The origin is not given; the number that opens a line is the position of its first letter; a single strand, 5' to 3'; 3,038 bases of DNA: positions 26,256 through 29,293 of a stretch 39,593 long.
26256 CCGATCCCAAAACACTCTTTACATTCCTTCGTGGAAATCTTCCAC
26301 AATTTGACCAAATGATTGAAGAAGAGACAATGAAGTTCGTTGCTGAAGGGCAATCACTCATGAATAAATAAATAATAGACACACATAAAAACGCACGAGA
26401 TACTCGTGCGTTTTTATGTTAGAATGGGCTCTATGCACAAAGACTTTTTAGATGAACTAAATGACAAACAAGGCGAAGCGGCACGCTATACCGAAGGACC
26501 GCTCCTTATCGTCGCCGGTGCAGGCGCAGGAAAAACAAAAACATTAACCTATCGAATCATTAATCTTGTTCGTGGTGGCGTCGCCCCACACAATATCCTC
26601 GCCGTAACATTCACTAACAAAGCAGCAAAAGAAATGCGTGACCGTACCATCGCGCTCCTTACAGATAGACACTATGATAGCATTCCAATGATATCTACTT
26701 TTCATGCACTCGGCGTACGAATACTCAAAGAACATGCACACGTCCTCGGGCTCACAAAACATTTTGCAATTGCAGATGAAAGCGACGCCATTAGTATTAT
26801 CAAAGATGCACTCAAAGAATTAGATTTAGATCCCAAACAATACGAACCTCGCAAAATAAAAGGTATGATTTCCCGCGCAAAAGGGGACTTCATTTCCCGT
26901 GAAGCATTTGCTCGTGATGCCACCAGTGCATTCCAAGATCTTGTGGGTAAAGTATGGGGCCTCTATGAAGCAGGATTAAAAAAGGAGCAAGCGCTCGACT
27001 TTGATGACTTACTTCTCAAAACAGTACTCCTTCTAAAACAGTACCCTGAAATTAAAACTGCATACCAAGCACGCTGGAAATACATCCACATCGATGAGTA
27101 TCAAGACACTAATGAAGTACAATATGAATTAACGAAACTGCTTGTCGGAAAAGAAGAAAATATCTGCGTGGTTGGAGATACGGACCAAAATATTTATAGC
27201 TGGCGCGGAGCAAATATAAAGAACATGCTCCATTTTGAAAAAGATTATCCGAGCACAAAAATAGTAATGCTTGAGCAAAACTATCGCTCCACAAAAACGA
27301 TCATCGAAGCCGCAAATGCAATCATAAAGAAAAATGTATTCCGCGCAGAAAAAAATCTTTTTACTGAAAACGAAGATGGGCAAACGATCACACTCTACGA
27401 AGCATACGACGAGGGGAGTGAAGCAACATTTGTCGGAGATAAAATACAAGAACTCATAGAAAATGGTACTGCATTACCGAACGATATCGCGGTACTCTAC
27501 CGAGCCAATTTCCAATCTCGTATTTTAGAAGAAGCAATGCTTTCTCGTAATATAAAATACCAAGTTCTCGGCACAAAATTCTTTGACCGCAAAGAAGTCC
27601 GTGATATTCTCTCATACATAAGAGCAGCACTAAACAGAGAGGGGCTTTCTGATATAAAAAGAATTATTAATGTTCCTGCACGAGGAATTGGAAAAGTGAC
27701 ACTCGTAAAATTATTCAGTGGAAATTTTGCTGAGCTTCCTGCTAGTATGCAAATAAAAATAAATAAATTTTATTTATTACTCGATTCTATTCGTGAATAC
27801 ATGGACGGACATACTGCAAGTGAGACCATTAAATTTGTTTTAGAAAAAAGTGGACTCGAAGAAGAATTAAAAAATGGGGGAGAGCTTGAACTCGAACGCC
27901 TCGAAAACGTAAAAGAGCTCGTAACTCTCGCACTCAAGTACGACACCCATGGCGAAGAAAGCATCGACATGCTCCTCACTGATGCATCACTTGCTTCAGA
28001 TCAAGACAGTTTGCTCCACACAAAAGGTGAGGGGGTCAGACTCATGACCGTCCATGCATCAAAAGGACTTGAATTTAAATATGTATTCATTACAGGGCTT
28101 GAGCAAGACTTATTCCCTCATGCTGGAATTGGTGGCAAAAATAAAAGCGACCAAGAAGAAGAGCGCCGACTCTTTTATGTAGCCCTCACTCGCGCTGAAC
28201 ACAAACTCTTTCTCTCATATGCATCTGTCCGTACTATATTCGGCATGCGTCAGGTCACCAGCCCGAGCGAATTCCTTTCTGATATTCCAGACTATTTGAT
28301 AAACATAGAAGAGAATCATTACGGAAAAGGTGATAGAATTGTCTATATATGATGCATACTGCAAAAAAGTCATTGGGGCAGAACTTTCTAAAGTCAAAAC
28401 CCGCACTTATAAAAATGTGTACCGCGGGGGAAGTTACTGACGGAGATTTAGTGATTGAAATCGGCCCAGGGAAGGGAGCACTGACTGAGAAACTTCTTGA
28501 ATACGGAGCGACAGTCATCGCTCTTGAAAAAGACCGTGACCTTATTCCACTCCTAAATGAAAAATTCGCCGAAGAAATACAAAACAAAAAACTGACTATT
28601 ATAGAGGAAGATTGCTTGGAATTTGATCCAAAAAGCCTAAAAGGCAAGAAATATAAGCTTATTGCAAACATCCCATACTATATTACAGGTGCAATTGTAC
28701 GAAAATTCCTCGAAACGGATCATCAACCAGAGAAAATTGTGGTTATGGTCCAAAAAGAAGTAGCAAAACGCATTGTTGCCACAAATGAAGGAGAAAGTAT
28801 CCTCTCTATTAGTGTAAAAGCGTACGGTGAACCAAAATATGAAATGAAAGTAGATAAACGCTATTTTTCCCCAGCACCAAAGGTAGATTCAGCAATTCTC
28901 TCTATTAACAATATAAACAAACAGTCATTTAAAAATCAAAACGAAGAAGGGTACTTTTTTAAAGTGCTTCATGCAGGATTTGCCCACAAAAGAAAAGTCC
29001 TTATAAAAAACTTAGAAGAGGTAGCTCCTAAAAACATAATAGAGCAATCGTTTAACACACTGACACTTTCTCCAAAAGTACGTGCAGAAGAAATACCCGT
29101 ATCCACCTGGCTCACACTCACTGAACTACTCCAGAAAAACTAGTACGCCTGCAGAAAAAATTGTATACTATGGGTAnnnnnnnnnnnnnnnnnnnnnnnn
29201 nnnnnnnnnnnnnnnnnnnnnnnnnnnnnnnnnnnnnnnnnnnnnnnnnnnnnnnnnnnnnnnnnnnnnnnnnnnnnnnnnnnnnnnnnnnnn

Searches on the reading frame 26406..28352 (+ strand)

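Call 65: search_protein_families(library=pfam, proteins=[window:26406-28352:+], max_evalue=0.0001)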
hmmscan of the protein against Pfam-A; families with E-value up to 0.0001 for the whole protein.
window:26406-28352:+ (648 aa): 7 families
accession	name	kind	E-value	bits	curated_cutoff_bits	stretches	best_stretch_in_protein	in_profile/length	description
PF00580.27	UvrD-helicase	-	1.2e-86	291.2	23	1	18-282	1-271/271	UvrD/REP helicase N-terminal domain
PF13361.12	UvrD_C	-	4.4e-65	220.8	25.6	1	287-607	1-349/350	UvrD-like helicase C-terminal domain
PF13245.12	AAA_19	-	9.6e-23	81.3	25.1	1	26-265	5-132/134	AAA domain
PF13538.12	UvrD_C_2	-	1.3e-11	44.6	27.4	1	544-603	2-51/52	UvrD-like helicase C-terminal domain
PF01443.25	Viral_helicase1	-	1.3e-06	28.8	21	0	517-601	159-224/228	Viral superfamily 1 RNA helicase core domain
PF13604.12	AAA_30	-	3.7e-06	27.2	27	0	18-81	2-72/191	AAA domain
PF13087.12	AAA_12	-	2.8e-05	24.2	27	0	538-602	138-189/195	AAA domain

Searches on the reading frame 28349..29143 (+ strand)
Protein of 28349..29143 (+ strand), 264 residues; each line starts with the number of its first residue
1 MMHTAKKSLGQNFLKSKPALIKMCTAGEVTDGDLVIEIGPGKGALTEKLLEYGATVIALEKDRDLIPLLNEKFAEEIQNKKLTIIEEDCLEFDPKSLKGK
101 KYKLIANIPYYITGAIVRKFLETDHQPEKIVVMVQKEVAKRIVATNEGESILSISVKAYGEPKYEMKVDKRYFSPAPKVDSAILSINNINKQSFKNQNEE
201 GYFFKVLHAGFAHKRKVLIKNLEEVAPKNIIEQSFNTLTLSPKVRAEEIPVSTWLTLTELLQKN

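Call 65: search_protein_families(library=pfam, proteins=[window:28349-29143:+], max_evalue=0.0001)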
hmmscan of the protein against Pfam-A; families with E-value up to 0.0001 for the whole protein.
window:28349-29143:+ (264 aa): 1 family
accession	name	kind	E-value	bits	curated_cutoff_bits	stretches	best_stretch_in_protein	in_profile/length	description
PF00398.26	RrnaAD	-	1.2e-54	185.7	24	1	2-263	1-263/263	Ribosomal RNA adenine dimethylase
